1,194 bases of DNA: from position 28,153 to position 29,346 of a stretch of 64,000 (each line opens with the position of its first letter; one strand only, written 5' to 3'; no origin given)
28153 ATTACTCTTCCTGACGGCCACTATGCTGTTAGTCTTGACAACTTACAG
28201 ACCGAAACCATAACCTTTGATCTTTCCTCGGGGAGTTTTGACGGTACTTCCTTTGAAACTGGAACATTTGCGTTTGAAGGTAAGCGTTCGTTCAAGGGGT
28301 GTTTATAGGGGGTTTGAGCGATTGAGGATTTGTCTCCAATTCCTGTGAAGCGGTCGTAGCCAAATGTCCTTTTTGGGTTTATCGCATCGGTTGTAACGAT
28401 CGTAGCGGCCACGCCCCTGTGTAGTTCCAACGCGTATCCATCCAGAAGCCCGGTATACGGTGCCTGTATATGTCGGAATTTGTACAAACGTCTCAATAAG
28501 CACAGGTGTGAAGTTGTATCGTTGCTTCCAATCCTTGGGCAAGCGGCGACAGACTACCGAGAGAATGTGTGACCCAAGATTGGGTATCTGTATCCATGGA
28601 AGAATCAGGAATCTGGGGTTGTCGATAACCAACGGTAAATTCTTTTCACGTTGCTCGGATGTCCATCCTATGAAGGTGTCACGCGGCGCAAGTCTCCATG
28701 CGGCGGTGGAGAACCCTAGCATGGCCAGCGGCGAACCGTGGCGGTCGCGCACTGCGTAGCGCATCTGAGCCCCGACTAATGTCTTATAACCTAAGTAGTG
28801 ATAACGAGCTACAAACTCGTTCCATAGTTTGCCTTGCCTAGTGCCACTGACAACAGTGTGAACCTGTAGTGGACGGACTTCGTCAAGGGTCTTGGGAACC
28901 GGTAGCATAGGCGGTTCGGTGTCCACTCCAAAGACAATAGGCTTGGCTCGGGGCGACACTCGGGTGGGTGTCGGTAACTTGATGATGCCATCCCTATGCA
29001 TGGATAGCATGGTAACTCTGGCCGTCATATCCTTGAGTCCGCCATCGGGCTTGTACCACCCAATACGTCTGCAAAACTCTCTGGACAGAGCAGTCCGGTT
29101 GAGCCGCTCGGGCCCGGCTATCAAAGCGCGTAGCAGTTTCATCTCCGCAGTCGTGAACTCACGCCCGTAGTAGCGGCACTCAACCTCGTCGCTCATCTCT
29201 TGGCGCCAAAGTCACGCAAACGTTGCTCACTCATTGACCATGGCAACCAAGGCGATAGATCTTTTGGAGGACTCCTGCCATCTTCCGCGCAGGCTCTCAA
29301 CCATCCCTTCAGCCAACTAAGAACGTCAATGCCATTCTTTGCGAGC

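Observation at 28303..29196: DUF4338 domain recurrently coupled to unrelated transposases (a passenger in an IS66-family element, and an N-terminal fusion to an ISAs1-family transposase)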

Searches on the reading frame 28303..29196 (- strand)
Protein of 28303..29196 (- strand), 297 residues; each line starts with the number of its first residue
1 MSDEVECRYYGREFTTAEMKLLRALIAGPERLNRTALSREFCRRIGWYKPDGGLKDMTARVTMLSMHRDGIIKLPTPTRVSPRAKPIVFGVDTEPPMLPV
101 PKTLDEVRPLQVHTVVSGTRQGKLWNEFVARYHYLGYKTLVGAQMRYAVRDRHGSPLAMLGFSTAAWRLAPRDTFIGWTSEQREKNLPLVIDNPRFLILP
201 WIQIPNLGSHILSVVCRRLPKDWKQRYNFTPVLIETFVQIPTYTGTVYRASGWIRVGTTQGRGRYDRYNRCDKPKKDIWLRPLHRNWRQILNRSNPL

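Call 3: search_protein_families(library=pfam, proteins=[window:28303-29196:-], max_evalue=0.01)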
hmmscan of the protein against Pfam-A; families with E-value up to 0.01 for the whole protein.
window:28303-29196:- (297 aa): 1 family
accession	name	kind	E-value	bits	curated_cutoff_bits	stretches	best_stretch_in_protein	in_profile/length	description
PF14236.12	DruA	-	2.1e-40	139.1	27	1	104-269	44-227/297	Druantia protein DruA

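Call 14: find_homologous_proteins(query=window:28303-29196:-)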
Query window:28303-29196:- (297 aa): 5929 proteins with E <= 0.001 among 8000 candidates; the best 120 are listed.
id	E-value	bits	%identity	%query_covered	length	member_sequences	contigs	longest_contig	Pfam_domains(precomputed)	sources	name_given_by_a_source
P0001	5.6e-196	668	96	100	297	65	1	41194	PF14236.13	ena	-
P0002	3.0e-175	600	75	70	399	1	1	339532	PF14236.13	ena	-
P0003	5.0e-155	533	77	98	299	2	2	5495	PF14236.13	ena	-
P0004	5.6e-154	530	76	99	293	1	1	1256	PF14236.13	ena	-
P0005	1.6e-153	528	77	97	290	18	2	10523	PF14236.13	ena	-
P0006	7.2e-153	526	77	99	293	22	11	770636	PF14236.13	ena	-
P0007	1.9e-152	525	76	97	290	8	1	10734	PF14236.13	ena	-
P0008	2.8e-152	524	75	98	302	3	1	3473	PF14236.13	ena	-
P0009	3.4e-152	524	78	97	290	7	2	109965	PF14236.13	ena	-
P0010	3.6e-152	524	76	99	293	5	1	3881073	PF14236.13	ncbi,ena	-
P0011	4.9e-152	523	77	99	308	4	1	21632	PF14236.13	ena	-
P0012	1.0e-151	522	77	97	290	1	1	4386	PF14236.13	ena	-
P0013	5.8e-151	520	76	99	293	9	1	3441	PF14236.13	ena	-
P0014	9.1e-151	519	79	95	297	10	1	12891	PF14236.13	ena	-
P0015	1.3e-150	519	76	99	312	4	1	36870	PF14236.13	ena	-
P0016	1.4e-150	519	76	99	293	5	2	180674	PF14236.13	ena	-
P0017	1.6e-150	518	76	98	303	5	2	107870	PF14236.13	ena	-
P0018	1.9e-150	518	76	97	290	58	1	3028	PF14236.13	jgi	-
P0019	2.5e-150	518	75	99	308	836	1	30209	PF14236.13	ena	-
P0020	2.6e-150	518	75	99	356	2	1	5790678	PF14236.13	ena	-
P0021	3.2e-150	517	75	99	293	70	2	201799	PF14236.13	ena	-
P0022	3.2e-150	517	74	99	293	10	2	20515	PF14236.13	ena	-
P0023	3.9e-150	517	76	99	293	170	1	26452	PF14236.13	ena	-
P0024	9.9e-150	516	75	99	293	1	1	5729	PF14236.13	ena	-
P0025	1.9e-149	515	75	99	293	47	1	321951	PF14236.13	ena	-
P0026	2.3e-149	515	76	97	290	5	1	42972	PF14236.13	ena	-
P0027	2.5e-149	514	75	99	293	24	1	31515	PF14236.13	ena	-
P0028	3.8e-149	514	76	99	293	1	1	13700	PF14236.13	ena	-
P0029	4.5e-149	514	77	99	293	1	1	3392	PF14236.13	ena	-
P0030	8.5e-149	513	75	97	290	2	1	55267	PF14236.13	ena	-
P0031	9.4e-149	513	75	99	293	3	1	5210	PF14236.13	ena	-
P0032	1.1e-148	512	74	99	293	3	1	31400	PF14236.13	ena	-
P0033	1.3e-148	512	75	99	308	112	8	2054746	PF14236.13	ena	-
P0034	1.8e-148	512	76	99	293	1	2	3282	PF14236.13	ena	-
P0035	2.2e-148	511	73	99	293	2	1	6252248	PF14236.13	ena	-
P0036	2.4e-148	511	76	99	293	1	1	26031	PF14236.13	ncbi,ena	-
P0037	2.4e-148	511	74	99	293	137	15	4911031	PF14236.13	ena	-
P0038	3.5e-148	511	76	99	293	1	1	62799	PF14236.13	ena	-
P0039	4.0e-148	510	74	99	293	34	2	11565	PF14236.13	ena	-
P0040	6.1e-148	510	75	99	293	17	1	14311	PF14236.13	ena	-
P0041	7.0e-148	510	74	99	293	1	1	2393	PF14236.13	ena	-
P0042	7.7e-148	510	75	99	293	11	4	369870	PF14236.13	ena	-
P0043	7.8e-148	510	74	99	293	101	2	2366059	PF14236.13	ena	-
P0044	8.2e-148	509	75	99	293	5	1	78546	PF14236.13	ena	-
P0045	9.3e-148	509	75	97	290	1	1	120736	PF14236.13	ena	-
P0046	9.8e-148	509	75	99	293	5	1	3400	PF14236.13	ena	-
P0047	1.5e-147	509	74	99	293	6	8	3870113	PF14236.13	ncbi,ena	-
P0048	1.7e-147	508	73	99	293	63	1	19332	PF14236.13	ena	-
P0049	1.9e-147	508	74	99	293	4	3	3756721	PF14236.13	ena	-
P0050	2.4e-147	508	74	99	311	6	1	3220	PF14236.13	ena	-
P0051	3.2e-147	507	75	99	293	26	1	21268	PF14236.13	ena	-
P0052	3.8e-147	507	74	99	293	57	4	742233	PF14236.13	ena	-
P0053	5.7e-147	507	75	99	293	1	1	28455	PF14236.13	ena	-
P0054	5.9e-147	507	74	99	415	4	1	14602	PF03050.21,PF14236.13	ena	-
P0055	6.7e-147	506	74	99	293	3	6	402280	PF14236.13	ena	-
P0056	6.9e-147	506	74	99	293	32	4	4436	PF14236.13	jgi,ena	-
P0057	7.0e-147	506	75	99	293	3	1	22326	PF14236.13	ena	-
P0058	1.1e-146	506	74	99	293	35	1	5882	PF14236.13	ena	-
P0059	1.2e-146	506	73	99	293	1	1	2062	PF14236.13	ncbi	-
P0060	1.6e-146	505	74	99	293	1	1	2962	PF14236.13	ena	-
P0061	1.8e-146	505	74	99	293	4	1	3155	PF14236.13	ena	-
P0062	1.8e-146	505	74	99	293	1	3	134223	PF14236.13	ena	-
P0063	1.9e-146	505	74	99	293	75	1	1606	PF14236.13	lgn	-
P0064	2.5e-146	505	73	99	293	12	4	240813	PF14236.13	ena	-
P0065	2.7e-146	504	73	99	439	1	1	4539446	PF14236.13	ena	-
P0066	3.1e-146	504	75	97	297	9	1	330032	PF14236.13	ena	-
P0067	3.1e-146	504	76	98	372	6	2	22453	PF14236.13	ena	-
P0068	3.3e-146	504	74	97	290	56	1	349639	PF14236.13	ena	-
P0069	3.4e-146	504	76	99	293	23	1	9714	PF14236.13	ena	-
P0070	4.4e-146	504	74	99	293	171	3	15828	PF14236.13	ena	-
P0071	4.5e-146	504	74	99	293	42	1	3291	PF14236.13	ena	-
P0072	4.8e-146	504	74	98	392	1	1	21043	PF14236.13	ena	-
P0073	4.8e-146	504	74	99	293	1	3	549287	PF14236.13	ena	-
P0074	4.9e-146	504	74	99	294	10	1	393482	PF14236.13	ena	-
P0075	5.4e-146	503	74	99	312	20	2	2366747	PF14236.13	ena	-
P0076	6.4e-146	503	74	99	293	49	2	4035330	PF14236.13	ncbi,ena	-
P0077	7.5e-146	503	76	99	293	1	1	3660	PF14236.13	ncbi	-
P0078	1.0e-145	503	73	99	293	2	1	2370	PF14236.13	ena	-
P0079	1.0e-145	503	73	98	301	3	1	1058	PF14236.13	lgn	-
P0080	1.1e-145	502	74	99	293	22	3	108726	PF14236.13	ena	-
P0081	1.2e-145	502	73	99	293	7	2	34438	PF14236.13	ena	-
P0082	1.7e-145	502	75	99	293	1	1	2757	PF14236.13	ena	-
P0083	1.7e-145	502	75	99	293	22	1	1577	PF14236.13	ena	-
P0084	1.7e-145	502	73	99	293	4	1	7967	PF14236.13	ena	-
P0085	1.9e-145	502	74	99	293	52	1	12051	PF14236.13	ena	-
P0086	2.0e-145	502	75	99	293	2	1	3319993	PF14236.13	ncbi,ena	-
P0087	2.1e-145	502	74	99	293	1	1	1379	PF14236.13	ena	-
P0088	2.2e-145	501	73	99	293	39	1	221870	PF14236.13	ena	-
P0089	2.3e-145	501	73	99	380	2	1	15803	PF14236.13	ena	-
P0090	2.4e-145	501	73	99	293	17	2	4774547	PF14236.13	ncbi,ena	-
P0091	3.0e-145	501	74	98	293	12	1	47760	PF14236.13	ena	-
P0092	3.3e-145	501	74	97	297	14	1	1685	PF14236.13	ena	-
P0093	3.9e-145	501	73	99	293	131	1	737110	PF14236.13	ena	-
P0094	4.4e-145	500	75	99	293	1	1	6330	PF14236.13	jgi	jgi:hypothetical protein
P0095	4.9e-145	500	75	99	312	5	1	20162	PF14236.13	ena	-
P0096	5.7e-145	500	75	99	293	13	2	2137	PF14236.13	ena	-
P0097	6.3e-145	500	74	99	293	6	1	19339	PF14236.13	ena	-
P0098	6.8e-145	500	73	99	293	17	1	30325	PF14236.13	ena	-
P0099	9.3e-145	499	73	99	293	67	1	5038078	PF14236.13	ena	-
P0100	1.2e-144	499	73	99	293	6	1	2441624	PF14236.13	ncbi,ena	-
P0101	1.3e-144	499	74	99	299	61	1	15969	PF14236.13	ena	-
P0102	1.5e-144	499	74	99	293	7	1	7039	PF14236.13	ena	-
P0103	1.6e-144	499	74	99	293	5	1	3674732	PF14236.13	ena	-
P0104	1.7e-144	499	73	99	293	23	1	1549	PF14236.13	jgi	-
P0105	1.7e-144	499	75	99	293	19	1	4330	PF14236.13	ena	-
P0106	1.9e-144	498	71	99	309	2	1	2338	PF14236.13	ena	-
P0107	2.1e-144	498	75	99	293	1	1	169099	PF14236.13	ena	-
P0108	2.4e-144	498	74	99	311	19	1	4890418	PF14236.13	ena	-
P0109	2.5e-144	498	72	99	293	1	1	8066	PF14236.13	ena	-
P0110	4.0e-144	497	73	99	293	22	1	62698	PF14236.13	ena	-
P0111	4.6e-144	497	74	99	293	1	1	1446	PF14236.13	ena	-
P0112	4.9e-144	497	72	99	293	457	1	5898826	PF14236.13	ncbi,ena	-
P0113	6.0e-144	497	74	99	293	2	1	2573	PF14236.13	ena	-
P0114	6.6e-144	497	72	99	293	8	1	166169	PF14236.13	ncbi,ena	-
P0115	9.6e-144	496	72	99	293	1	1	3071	PF14236.13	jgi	-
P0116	9.8e-144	496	73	99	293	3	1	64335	PF14236.13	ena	-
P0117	1.1e-143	496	73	99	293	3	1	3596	PF14236.13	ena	-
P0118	1.1e-143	496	74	99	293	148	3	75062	PF14236.13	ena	-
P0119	1.5e-143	496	74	99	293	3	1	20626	PF14236.13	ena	-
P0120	2.4e-143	495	74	99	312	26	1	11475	PF14236.13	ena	-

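Call 18: find_encoding_contigs(protein=window:28303-29196:-, flank=6000, max_places=10)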
Protein window:28303-29196:- (297 aa): no gene with exactly this product is on record in the collection.

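Call 19: find_encoding_contigs(protein=P0112, flank=6000, max_places=10)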
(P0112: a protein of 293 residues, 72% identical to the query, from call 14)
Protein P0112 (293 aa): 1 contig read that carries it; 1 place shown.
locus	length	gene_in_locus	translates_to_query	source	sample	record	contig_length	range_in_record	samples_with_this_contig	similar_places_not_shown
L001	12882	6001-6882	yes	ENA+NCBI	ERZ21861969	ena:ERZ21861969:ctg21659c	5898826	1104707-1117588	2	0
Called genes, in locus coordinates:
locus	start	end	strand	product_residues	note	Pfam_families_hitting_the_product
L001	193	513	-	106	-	-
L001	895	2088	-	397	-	PF13356:Arm-DNA-bind_3, PF14659:Phage_int_SAM_3 (weak), PF22022:Phage_int_M (faint), PF00589:Phage_integrase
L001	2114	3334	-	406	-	PF13356:Arm-DNA-bind_3, PF00589:Phage_integrase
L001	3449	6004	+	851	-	PF03050:DDE_Tnp_IS66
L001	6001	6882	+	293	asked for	PF14236:DruA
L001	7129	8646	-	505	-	PF09369:MZB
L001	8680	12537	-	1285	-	PF00270:DEAD, PF00271:Helicase_C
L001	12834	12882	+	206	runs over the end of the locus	-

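Call 29: search_solved_structures(query=A1, max_evalue=1)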
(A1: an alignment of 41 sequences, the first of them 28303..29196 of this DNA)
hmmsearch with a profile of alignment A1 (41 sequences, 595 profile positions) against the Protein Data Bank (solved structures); distinct sequences matched with E-value up to 1: 0.

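Call 30: search_protein_families(library=padloc, proteins=[window:28303-29196:-], max_evalue=0.01)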
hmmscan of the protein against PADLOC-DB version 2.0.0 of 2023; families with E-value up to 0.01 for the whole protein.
window:28303-29196:- (297 aa): 1 family
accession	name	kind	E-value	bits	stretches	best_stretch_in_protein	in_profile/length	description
PDLC00002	DruA1|DruA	-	1.1e-06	26.1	1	111-234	93-217/407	DUF4338 domain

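Call 31: search_protein_families(library=ncbifam, proteins=[window:28303-29196:-], max_evalue=0.01)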
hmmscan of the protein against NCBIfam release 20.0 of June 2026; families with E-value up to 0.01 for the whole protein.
window:28303-29196:- (297 aa): 0 families

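Call 33: search_protein_representatives(protein=window:28303-29196:-)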
Query: 297 residues. Proteins with E-value up to 0.001 (for the whole library): 8430; up to 1e-10: 4605; up to 1e-30: 1006. The best 150 are listed.
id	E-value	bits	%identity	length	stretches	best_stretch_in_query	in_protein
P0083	5.4e-146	501.8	75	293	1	2-293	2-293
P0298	1.8e-142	490.2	73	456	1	6-293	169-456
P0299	1.5e-131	454.4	72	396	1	4-282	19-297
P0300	1.8e-131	454.1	70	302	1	2-293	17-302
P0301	1.1e-116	405.5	67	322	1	29-293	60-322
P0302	5.6e-114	396.6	71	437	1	47-293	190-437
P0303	6.8e-108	376.6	75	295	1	57-272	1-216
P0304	2.2e-104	365.2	76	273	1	90-293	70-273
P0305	2.4e-102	358.4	76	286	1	94-293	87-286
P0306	3.8e-97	341.4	73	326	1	3-220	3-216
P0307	3.7e-95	334.8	74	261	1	102-293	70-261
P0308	2.9e-94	331.9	76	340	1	109-293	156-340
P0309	1.0e-93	330.1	71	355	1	59-268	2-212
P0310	8.5e-92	323.8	73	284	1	10-207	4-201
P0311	1.4e-91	323.1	77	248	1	118-293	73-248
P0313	2.9e-90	318.7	73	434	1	4-196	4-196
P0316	1.9e-84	299.7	72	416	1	4-186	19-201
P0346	1.6e-70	253.9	44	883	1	8-291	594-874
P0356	3.0e-68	246.4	44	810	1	8-291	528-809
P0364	1.6e-65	237.5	42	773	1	9-290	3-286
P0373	2.3e-64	233.7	42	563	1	8-291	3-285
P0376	3.7e-64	233.0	70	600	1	2-152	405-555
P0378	2.2e-63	230.4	76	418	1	128-264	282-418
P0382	5.4e-62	225.9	39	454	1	9-291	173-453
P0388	1.1e-60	221.5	42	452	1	7-292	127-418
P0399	8.8e-59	215.3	41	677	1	9-284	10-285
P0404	7.0e-58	212.4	40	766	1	10-292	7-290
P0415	1.9e-56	207.7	37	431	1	12-291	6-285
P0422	9.9e-56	205.3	37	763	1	13-291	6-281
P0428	3.6e-55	203.5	40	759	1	12-293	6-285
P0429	4.2e-55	203.3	40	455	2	146-290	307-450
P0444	1.2e-53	198.4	40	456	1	11-294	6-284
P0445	1.5e-53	198.2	37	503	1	11-292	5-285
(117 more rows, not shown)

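Call 34: search_protein_families(library=pfam, proteins=[P0346, P0356, P0364, P0373, P0399, P0404, P0422, P0428, P0445, P0444], max_evalue=0.001)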
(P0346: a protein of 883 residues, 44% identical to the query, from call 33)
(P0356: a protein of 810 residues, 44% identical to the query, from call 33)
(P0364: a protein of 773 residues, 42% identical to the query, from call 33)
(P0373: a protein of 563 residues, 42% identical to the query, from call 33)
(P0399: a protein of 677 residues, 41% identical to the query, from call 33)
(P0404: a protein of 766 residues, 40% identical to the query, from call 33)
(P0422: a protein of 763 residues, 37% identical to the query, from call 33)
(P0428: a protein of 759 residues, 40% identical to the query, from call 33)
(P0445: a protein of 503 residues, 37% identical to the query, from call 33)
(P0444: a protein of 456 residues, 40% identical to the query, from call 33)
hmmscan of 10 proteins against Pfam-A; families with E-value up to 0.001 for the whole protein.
P0346 (883 aa): 2 families
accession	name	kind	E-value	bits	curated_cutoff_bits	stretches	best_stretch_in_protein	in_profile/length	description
PF03050.20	DDE_Tnp_IS66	-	1.7e-47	162.6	23.1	1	187-474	1-283/284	Transposase IS66 family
PF14236.12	DruA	-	1.7e-44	152.6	27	1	654-850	4-225/297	Druantia protein DruA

P0356 (810 aa): 2 families
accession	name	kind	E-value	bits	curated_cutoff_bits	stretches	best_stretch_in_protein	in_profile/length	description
PF03050.20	DDE_Tnp_IS66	-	1.1e-56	192.7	23.1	1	188-466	2-279/284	Transposase IS66 family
PF14236.12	DruA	-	6.1e-45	154.1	27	1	616-786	36-226/297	Druantia protein DruA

P0364 (773 aa): 3 families
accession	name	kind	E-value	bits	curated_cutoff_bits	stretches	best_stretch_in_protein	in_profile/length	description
PF14236.12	DruA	-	4.6e-44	151.2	27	1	106-263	51-225/297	Druantia protein DruA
PF02281.22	Dimer_Tnp_Tn5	-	9.7e-22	77.6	26.7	1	660-744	1-83/99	Transposase Tn5 dimerisation domain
PF14706.11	Tnp_DNA_bind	-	1.5e-20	73.1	24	1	304-360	1-56/58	Transposase DNA-binding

P0373 (563 aa): 2 families
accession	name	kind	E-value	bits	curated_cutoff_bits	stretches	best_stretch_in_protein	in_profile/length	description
PF14236.12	DruA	-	2.2e-42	145.6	27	1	108-261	55-225/297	Druantia protein DruA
PF14706.11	Tnp_DNA_bind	-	8.1e-23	80.4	24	1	312-368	1-57/58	Transposase DNA-binding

P0399 (677 aa): 6 families
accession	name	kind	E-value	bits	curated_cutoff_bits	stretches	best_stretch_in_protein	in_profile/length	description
PF14236.12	DruA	-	7.4e-47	160.4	27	1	111-267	50-225/297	Druantia protein DruA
PF13358.12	DDE_3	-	1.2e-22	80.8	28.6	1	492-640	3-146/146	DDE superfamily endonuclease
PF13565.12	HTH_32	-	1.2e-08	35.9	33.7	1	370-450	2-73/73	Homeodomain-like domain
PF13384.12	HTH_23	-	2.5e-08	33.9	24.6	1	338-385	2-49/50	Homeodomain-like domain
PF13518.12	HTH_28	-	3.9e-07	30.5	25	1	343-393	2-52/52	Helix-turn-helix domain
PF13551.12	HTH_29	-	6.1e-07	29.9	28.1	1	343-394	1-53/64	Winged helix-turn helix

P0404 (766 aa): 2 families
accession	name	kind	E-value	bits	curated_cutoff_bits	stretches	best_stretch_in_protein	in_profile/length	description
PF14236.12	DruA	-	6.8e-42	144.1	27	1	63-264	2-224/297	Druantia protein DruA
PF01609.27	DDE_Tnp_1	-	4.6e-15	56.4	23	1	432-659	2-199/200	Transposase DDE domain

P0422 (763 aa): 4 families
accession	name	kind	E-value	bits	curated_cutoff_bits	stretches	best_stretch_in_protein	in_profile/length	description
PF14236.12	DruA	-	1e-39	136.9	27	1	59-265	2-229/297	Druantia protein DruA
PF14706.11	Tnp_DNA_bind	-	6e-19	68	24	1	302-359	1-58/58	Transposase DNA-binding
PF02281.22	Dimer_Tnp_Tn5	-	2.6e-13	50.5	26.7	1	662-744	1-81/99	Transposase Tn5 dimerisation domain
PF01609.27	DDE_Tnp_1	-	1.2e-06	28.8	23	1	557-658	139-192/200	Transposase DDE domain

P0428 (759 aa): 3 families
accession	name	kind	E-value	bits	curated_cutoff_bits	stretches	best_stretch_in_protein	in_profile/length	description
PF14236.12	DruA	-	4.8e-37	128.1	27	1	95-260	42-226/297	Druantia protein DruA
PF02281.22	Dimer_Tnp_Tn5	-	8.9e-22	77.7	26.7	1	661-756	1-92/99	Transposase Tn5 dimerisation domain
PF14706.11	Tnp_DNA_bind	-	1.6e-13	50.6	24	1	303-359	1-58/58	Transposase DNA-binding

P0445 (503 aa): 2 families
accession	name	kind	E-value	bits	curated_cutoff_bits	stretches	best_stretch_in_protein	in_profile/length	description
PF14236.12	DruA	-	8.7e-36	124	27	1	90-262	37-227/297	Druantia protein DruA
PF14706.11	Tnp_DNA_bind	-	3.3e-13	49.6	24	1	301-357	1-57/58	Transposase DNA-binding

P0444 (456 aa): 2 families
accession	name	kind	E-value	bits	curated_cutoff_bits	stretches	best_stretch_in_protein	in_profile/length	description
PF14236.12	DruA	-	5.6e-37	127.9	27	1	95-254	45-222/297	Druantia protein DruA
PF14706.11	Tnp_DNA_bind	-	9.4e-18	64.2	24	1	301-358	1-58/58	Transposase DNA-binding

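Call 35: predict_structure(alignment_id=A1)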
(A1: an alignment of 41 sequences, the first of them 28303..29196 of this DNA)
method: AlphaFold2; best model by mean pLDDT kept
length: 297 residues; sequences in the alignment: 41
mean_pLDDT: 78.9   pTM: 0.70
mean pLDDT of the five models: 78.9, 78.0, 76.5, 76.1, 72.8
residues with pLDDT >= 90: 61; 70-90: 174; 50-70: 51; < 50: 11
segments of 3 or more residues with pLDDT < 50: 263-271
pLDDT, mean of each block of 10 residues (from residue 1): 72 85 87 83 75 59 81 79 67 80 92 84 82 63 80 89 80 87 82 83 88 91 85 84 65 85 44 75 90 67
secondary structure, 60 per line:
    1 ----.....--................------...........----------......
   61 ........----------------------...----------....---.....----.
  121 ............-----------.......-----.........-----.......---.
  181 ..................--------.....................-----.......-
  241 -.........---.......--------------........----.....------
elements in order: E5-9 E12-15 H16-27 H34-44 H55-68 H104-107 E111-115 H120-132 E144-150 E156-164 H170-176 H180-189 E190-198 H207-227 E233-239 H242-250 E254-260 E275-282 H287-291
